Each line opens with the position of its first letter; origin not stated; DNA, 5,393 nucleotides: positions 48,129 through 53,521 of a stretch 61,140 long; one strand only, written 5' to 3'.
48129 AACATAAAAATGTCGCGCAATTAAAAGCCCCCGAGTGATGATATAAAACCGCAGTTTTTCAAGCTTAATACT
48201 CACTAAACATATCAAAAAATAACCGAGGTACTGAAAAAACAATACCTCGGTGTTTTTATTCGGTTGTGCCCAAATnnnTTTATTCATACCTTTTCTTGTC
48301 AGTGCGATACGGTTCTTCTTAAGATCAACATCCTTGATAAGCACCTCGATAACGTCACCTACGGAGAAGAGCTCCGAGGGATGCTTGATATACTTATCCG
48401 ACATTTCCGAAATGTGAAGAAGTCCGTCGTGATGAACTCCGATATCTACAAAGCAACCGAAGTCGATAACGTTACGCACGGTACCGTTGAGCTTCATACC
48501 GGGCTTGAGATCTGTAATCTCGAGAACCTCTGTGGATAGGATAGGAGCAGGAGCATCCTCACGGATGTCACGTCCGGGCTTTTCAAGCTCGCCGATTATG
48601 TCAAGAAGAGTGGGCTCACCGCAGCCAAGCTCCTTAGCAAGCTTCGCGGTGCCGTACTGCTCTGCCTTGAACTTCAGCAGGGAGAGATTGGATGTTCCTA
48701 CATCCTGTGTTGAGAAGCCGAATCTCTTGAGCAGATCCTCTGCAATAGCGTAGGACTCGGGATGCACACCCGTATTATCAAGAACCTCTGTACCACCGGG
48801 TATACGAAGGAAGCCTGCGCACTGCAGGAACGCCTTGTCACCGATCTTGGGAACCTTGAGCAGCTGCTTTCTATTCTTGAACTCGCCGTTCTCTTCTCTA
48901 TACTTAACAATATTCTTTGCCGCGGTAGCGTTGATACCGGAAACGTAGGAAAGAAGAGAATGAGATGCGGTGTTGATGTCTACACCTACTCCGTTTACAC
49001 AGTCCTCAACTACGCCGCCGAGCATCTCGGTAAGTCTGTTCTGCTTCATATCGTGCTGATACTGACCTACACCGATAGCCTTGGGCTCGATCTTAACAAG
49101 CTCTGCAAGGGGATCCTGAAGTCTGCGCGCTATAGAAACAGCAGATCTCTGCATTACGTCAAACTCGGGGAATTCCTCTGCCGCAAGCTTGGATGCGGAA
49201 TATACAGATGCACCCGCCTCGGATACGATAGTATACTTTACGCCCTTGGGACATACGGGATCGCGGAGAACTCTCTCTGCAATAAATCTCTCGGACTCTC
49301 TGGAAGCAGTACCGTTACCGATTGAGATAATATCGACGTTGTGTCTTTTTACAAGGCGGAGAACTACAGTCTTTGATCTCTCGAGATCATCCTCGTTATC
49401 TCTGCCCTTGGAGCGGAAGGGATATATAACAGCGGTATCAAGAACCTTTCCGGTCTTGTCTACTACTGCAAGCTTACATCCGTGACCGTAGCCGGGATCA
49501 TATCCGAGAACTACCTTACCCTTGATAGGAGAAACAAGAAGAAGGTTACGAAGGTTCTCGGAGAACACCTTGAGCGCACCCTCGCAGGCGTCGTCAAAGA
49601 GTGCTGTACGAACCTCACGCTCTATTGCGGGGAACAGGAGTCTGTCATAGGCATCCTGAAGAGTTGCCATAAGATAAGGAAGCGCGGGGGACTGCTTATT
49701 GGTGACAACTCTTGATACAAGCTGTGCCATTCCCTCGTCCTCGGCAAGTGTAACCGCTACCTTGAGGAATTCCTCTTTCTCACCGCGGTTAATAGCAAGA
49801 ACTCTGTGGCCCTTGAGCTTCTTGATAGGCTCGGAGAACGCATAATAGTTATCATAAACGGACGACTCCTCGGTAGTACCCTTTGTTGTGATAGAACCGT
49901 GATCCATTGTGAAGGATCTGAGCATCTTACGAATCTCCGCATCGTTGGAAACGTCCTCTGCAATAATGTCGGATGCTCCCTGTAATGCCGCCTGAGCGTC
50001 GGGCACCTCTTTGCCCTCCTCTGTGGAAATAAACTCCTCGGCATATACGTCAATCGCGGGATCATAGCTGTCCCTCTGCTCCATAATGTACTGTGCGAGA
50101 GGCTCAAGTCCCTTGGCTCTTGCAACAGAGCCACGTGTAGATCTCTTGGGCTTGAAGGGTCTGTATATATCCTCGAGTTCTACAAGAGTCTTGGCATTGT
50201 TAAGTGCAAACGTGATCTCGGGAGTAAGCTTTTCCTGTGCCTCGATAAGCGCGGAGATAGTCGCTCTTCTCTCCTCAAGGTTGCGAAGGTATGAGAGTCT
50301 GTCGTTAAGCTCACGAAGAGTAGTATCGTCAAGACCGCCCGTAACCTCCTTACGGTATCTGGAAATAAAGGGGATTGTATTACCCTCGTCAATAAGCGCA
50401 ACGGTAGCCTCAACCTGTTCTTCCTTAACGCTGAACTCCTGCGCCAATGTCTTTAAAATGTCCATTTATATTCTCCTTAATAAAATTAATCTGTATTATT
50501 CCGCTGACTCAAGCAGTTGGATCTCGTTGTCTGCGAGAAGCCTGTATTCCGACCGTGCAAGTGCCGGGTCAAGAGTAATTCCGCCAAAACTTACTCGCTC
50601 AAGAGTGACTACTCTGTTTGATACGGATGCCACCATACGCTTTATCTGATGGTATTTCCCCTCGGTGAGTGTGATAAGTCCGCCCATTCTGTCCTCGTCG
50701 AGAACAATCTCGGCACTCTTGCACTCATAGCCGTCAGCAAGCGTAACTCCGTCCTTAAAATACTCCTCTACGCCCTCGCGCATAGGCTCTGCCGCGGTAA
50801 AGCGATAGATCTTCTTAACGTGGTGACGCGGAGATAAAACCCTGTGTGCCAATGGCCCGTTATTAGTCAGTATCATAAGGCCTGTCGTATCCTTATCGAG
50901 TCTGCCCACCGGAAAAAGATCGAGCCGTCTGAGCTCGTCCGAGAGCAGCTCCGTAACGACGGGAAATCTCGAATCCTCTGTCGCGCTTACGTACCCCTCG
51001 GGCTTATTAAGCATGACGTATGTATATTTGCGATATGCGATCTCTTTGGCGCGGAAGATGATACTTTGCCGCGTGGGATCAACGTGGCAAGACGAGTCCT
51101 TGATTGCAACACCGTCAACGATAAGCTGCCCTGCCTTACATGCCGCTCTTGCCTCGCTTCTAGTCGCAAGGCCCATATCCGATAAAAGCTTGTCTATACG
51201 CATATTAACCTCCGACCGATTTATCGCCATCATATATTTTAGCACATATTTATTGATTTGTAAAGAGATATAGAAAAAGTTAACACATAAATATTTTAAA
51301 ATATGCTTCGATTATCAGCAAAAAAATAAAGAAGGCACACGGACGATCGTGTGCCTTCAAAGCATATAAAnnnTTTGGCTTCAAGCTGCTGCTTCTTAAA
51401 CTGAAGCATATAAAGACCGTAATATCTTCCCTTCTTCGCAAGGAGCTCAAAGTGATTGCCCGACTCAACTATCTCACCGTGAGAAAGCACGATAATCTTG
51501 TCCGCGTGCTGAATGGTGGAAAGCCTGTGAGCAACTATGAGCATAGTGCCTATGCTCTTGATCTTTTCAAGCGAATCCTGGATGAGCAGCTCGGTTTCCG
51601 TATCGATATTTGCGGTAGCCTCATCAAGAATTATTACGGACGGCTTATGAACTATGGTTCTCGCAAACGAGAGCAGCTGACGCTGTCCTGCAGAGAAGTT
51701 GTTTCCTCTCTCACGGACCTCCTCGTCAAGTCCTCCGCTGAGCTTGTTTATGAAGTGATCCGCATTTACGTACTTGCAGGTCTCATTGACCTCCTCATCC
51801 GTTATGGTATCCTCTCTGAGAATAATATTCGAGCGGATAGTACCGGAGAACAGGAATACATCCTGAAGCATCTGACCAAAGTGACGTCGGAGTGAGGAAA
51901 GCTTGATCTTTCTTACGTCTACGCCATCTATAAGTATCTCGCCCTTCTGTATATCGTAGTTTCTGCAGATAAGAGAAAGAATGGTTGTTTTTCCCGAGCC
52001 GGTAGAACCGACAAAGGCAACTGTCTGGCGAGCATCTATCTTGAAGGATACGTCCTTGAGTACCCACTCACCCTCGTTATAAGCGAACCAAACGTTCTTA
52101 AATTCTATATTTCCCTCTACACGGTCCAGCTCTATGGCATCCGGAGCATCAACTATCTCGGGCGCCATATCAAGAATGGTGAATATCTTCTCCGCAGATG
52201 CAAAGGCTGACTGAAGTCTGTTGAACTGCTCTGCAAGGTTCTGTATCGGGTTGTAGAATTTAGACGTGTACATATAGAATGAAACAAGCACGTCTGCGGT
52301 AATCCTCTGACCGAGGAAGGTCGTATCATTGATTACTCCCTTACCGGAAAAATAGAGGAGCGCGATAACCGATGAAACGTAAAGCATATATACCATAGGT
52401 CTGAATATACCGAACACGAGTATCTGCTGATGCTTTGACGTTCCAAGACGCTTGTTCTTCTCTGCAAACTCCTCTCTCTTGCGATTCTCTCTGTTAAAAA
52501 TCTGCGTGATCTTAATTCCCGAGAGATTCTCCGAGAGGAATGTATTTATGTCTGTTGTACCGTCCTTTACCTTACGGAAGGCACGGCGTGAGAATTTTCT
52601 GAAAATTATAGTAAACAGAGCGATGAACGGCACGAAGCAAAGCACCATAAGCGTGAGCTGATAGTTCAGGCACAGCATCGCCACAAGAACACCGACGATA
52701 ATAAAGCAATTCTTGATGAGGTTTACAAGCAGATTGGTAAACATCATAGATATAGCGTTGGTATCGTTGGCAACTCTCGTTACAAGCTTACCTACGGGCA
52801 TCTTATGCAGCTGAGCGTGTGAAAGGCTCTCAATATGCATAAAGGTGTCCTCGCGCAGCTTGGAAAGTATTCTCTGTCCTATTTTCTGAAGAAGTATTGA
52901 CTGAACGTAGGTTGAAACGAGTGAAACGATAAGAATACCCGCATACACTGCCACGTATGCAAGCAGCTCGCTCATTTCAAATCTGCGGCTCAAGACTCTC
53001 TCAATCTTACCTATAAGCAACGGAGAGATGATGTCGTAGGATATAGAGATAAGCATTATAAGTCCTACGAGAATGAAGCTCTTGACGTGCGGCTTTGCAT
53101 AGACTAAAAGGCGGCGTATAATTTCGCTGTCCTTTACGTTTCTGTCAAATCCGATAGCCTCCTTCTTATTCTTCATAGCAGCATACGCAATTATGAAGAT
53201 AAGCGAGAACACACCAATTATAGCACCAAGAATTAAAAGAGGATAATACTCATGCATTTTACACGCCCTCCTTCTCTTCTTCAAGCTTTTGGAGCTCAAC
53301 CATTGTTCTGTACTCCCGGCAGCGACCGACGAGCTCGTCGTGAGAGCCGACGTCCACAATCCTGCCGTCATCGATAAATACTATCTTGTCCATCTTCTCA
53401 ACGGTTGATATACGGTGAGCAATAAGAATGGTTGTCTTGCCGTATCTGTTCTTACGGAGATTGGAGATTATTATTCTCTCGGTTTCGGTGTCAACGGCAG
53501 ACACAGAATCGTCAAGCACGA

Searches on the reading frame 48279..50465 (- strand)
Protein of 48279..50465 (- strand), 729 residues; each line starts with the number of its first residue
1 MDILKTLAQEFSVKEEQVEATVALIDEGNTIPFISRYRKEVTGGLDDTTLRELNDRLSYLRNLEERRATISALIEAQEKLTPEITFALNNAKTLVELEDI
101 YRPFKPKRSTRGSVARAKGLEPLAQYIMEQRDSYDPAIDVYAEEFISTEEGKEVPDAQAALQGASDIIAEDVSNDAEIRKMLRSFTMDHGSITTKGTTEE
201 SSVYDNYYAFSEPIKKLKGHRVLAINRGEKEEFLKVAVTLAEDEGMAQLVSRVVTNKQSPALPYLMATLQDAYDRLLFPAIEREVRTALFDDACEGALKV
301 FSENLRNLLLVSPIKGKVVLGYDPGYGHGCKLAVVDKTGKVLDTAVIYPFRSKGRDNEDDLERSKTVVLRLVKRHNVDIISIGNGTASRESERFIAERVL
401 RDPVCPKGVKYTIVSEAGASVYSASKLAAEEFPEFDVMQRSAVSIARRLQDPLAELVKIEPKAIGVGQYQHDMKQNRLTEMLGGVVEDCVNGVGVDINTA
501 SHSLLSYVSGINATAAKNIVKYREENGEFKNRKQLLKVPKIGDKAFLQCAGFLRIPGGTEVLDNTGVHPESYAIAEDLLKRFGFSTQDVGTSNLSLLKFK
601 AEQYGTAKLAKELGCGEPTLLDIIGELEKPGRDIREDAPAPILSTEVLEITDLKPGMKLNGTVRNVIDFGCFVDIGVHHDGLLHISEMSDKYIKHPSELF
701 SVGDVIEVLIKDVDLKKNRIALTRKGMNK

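Call 85: search_protein_families(library=pfam, proteins=[window:48279-50465:-], max_evalue=0.00001)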
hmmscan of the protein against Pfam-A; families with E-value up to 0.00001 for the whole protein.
window:48279-50465:- (729 aa): 9 families
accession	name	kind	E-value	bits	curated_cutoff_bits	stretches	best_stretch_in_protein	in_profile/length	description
PF16921.10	Tex_YqgF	-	2e-49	167.6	27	1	317-450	1-126/126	Tex protein YqgF-like domain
PF09371.15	Tex_N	-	3.4e-31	107.2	32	1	1-75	1-75/75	Tex-like protein N-terminal domain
PF12836.13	HHH_3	-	3.6e-30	104.3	27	1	490-554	1-65/65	Helix-hairpin-helix motif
PF22706.1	Tex_central_region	-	4.8e-28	98.8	27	1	141-301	9-178/178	Tex central region-like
PF17674.7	HHH_9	-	2.4e-19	70.4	23.1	1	560-635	1-70/70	HHH domain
PF00575.29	S1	-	2.9e-16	60.1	22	1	654-725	3-74/74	S1 RNA binding domain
PF14635.12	HHH_7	-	3.9e-11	43.7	27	1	468-556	10-104/104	Helix-hairpin-helix motif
PF23459.1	S1_RRP5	-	1.4e-09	38.8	27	1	653-722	1-70/72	RRP5 S1 domain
PF14639.11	YqgF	-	1.3e-07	32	35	1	333-457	24-147/150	Holliday-junction resolvase-like of SPT6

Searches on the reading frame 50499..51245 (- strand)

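Call 85: search_protein_families(library=pfam, proteins=[window:50499-51245:-], max_evalue=0.00001)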
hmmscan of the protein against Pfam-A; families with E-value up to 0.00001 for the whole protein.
window:50499-51245:- (249 aa): 2 families
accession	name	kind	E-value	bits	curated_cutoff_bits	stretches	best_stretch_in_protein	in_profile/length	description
PF00849.27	PseudoU_synth_2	-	1.6e-19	71.1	26.8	1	76-206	2-151/152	RNA pseudouridylate synthase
PF01479.30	S4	-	1.4e-08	34.7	22.8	1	15-57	1-44/48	S4 domain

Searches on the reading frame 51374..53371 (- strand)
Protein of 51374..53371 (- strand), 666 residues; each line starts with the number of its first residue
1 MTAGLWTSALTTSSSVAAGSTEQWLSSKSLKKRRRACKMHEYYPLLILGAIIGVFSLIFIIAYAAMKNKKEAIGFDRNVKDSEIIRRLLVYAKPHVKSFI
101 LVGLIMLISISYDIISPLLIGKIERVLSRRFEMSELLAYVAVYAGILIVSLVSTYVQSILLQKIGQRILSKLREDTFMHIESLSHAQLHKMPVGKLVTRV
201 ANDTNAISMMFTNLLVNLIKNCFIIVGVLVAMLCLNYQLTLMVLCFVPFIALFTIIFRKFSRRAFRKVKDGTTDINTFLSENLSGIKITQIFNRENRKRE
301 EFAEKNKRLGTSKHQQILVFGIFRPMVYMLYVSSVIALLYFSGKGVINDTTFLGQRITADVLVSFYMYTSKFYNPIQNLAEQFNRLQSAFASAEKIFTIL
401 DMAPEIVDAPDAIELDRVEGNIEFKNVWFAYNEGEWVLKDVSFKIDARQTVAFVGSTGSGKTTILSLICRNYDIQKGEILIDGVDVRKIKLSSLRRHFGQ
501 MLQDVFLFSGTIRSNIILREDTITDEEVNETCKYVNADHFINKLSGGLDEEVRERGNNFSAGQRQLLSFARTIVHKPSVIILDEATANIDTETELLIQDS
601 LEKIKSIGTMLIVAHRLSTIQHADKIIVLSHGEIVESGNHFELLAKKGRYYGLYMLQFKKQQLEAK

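Call 85: search_protein_families(library=pfam, proteins=[window:51374-53371:-], max_evalue=0.00001)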
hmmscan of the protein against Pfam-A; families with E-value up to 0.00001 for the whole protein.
window:51374-53371:- (666 aa): 2 families
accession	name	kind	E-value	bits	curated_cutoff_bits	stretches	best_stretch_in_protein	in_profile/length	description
PF00664.28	ABC_membrane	-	1.5e-37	130.2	28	1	100-370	2-268/274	ABC transporter transmembrane region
PF00005.33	ABC_tran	-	1.4e-29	103.8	25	1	438-587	1-137/137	ABC transporter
